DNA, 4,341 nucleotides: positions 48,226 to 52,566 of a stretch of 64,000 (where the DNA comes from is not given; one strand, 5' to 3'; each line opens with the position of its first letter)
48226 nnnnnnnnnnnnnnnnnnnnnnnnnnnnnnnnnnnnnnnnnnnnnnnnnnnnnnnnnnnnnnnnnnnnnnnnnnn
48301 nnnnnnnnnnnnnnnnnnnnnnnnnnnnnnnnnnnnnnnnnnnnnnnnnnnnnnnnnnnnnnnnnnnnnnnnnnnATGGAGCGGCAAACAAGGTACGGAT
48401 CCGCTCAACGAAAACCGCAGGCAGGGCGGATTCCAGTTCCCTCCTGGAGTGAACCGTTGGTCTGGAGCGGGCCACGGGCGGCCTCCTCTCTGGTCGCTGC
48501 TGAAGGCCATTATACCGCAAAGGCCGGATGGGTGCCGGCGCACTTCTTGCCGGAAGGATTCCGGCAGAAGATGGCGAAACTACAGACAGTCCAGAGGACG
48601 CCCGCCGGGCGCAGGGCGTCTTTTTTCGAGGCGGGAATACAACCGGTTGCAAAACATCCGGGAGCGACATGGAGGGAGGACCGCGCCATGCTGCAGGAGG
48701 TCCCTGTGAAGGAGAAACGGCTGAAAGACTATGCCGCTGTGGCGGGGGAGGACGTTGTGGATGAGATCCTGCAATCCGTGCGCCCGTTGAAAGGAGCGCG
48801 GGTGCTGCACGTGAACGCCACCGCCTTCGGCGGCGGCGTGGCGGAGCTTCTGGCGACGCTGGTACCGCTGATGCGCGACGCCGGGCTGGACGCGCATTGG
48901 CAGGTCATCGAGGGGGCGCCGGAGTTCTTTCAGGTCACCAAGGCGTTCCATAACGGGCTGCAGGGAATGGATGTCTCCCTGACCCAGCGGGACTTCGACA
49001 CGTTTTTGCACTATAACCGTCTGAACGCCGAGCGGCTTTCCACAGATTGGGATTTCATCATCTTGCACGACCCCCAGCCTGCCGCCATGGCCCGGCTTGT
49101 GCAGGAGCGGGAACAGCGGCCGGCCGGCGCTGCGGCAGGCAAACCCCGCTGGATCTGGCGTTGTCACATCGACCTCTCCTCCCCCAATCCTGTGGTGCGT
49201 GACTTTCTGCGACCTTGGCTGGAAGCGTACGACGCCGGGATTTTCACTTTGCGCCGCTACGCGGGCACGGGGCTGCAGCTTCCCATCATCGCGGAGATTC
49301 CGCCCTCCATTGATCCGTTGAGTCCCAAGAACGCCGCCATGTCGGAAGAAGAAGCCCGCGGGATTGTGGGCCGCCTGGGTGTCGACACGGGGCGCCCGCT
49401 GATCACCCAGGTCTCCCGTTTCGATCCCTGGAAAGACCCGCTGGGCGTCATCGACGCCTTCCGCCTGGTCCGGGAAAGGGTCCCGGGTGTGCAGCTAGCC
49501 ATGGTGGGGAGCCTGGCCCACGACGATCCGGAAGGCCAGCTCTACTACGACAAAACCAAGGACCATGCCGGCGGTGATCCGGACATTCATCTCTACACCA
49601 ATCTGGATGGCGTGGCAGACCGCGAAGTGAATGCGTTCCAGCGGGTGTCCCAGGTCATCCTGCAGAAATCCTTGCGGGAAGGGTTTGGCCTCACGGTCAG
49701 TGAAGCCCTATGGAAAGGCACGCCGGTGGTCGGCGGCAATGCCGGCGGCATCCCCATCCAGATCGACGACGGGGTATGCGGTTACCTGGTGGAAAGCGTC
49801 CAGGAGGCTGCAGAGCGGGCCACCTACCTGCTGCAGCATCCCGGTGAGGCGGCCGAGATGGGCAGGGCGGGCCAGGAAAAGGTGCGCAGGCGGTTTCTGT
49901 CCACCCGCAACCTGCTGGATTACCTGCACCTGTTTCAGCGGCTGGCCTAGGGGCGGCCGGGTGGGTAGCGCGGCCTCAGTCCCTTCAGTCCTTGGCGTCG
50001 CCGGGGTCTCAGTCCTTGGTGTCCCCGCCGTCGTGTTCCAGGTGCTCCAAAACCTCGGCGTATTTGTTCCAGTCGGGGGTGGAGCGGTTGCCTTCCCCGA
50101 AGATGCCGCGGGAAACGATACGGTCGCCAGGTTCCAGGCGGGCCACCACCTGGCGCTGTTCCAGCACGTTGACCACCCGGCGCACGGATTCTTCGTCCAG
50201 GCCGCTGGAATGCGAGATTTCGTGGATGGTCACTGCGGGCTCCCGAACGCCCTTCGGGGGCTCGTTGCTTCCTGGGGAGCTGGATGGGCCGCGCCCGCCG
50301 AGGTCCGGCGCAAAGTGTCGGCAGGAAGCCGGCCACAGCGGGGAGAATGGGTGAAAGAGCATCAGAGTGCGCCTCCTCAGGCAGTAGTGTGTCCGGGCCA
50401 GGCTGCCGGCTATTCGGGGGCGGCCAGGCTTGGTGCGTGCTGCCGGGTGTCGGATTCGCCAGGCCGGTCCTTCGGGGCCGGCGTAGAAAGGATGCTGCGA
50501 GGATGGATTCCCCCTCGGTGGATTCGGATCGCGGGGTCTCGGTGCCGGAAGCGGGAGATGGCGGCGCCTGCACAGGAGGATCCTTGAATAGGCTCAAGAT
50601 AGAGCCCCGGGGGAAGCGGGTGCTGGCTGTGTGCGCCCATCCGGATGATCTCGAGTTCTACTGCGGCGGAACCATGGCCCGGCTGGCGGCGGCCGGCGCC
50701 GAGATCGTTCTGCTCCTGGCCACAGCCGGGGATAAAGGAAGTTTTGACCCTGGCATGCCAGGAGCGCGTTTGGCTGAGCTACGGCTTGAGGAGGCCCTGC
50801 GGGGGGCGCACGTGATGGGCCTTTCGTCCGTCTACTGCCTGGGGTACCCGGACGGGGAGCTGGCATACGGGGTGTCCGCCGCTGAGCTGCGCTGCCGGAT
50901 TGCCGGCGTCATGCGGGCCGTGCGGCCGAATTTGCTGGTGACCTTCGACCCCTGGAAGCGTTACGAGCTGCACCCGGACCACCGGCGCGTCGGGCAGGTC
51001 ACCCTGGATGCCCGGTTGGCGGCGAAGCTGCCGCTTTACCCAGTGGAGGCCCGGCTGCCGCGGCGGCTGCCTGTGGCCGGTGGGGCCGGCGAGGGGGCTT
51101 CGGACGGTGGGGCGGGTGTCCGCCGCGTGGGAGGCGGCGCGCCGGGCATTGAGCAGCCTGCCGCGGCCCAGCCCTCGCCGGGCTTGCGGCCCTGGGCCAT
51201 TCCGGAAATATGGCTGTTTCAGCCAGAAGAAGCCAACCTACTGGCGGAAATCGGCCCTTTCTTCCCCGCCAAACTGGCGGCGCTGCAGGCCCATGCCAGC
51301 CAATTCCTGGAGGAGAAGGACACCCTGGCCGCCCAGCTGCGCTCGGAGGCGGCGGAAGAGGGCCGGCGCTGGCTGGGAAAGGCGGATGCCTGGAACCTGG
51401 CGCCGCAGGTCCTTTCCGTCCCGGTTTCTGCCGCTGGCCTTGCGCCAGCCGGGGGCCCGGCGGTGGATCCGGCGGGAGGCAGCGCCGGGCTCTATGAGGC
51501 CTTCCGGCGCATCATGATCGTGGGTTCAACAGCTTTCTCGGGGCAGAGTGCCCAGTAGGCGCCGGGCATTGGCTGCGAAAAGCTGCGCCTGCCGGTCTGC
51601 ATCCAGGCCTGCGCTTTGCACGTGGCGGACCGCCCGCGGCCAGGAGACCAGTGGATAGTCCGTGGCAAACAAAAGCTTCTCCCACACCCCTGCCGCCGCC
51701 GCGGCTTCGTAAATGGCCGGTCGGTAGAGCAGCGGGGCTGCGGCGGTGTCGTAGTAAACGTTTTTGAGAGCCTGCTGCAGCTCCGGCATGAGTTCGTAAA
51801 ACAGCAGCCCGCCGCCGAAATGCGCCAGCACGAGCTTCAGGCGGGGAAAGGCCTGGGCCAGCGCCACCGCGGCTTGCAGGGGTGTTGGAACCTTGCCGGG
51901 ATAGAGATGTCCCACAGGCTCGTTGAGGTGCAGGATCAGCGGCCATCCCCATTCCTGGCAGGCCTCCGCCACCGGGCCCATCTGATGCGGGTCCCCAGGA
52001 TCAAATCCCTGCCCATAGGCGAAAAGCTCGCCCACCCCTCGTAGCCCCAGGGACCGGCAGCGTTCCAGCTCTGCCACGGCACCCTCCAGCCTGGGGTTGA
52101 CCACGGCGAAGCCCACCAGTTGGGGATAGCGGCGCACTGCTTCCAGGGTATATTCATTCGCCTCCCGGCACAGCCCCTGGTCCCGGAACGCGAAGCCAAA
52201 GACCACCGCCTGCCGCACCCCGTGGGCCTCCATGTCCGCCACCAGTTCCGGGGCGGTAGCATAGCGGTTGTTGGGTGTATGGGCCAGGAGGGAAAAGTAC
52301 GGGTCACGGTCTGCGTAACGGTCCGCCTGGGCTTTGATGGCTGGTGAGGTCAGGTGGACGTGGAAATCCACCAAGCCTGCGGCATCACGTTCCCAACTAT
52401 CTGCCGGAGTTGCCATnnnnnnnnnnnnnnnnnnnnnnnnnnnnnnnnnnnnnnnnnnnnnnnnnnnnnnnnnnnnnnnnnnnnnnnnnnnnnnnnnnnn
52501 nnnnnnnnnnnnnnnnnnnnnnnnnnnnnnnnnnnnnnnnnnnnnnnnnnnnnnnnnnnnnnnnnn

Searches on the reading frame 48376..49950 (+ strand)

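Call 36: search_protein_families(library=pfam, proteins=[window:48376-49950:+], max_evalue=0.00001)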
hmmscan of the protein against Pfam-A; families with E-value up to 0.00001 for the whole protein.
window:48376-49950:+ (524 aa): 4 families
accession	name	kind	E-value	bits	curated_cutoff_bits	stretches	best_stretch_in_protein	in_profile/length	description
PF21269.3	TreT_GT1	-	1.5e-50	171.1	27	1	145-296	1-143/144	Trehalose synthase, N-terminal domain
PF00534.26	Glycos_transf_1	-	5.2e-22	78.6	26.4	1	334-501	9-171/172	Glycosyl transferases group 1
PF13692.12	Glyco_trans_1_4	-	2.3e-14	54.3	27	1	341-487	2-141/142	Glycosyl transferases group 1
PF13524.12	Glyco_trans_1_2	-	3.6e-07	30.7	25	1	370-512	13-138/144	Glycosyl transferase-like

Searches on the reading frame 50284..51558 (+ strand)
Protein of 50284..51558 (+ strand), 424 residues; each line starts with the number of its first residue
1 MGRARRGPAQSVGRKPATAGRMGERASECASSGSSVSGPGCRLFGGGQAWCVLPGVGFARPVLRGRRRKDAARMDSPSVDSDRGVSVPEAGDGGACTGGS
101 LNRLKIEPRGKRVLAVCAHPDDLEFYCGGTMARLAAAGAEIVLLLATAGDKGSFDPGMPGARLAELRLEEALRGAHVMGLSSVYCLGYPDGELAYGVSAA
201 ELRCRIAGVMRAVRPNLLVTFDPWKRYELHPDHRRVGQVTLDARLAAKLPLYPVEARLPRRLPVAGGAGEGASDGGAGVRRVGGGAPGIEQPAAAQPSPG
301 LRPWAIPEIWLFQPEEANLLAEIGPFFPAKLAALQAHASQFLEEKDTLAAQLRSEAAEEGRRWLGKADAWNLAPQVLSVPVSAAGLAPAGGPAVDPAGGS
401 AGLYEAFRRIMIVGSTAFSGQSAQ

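Call 6: search_protein_families(library=pfam, proteins=[window:50284-51558:+], max_evalue=1)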
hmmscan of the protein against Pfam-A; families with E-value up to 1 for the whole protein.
window:50284-51558:+ (424 aa): 2 families
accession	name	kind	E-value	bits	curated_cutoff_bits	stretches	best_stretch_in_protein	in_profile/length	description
PF02585.22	PIG-L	-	3.8e-29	102.2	28.2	1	114-243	1-128/129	GlcNAc-PI de-N-acetylase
PF24267.1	HVO_1552_C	-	0.43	11.2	27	0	17-52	53-89/98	HVO_1552, C-terminal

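Call 7: search_protein_families(library=ncbifam, proteins=[window:50284-51558:+], max_evalue=1)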
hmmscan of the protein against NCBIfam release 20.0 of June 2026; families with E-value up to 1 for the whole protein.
window:50284-51558:+ (424 aa): 6 families
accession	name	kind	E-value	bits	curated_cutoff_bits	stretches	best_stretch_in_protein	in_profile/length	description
TIGR04001.1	thiol_BshB1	equivalog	6.3e-24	84.9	182.5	2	113-250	4-128/226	bacillithiol biosynthesis deacetylase BshB1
TIGR04000.1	thiol_BshB2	equivalog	3.2e-17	62.9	195.25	2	112-243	2-133/217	bacillithiol biosynthesis deacetylase BshB2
TIGR03445.1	mycothiol_MshB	equivalog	3.5e-14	53.4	224.35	1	114-248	1-156/284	N-acetyl-1-D-myo-inositol-2-amino-2-deoxy-alpha-D-glucopyranoside deacetylase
TIGR03446.1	mycothiol_Mca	equivalog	5.5e-13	49.1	277.15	1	112-247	2-153/283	mycothiol conjugate amidase Mca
NF002557.0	PRK02122.1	subfamily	0.0061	14.7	384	1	105-155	365-415/653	glucosamine-6-phosphate deaminase-like protein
NF011202.0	PRK14608.1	equivalog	0.033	13.4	204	1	248-281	86-121/294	4-(cytidine 5'-diphospho)-2-C-methyl-D-erythritol kinase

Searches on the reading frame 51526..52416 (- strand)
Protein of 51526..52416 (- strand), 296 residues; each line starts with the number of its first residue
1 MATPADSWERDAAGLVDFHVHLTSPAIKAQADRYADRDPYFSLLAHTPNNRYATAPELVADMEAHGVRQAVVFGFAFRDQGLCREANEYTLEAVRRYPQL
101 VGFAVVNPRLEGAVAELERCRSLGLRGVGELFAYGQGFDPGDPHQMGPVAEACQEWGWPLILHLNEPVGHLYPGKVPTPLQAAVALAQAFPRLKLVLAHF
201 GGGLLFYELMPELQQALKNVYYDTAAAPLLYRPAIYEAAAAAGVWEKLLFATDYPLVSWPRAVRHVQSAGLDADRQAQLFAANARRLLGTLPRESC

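Call 6: search_protein_families(library=pfam, proteins=[window:51526-52416:-], max_evalue=1)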
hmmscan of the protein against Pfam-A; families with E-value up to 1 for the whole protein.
window:51526-52416:- (296 aa): 2 families
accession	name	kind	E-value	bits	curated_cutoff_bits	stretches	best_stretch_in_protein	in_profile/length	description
PF04909.20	Amidohydro_2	-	1.5e-33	117.2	26.4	1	16-289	1-288/289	Amidohydrolase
PF01979.26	Amidohydro_1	-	0.11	12.1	25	1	13-96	4-73/345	Amidohydrolase family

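Call 7: search_protein_families(library=ncbifam, proteins=[window:51526-52416:-], max_evalue=1)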
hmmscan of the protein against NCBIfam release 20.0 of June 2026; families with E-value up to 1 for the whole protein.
window:51526-52416:- (296 aa): 2 families
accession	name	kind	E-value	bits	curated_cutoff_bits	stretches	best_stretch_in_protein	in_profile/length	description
TIGR00856.1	pyrC_dimer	equivalog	0.041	12.8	292.95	1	136-200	106-171/341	dihydroorotase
NF042924.1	SlmHylase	equivalog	0.097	11.8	500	1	55-165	59-163/299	4-sulfomuconolactone hydrolase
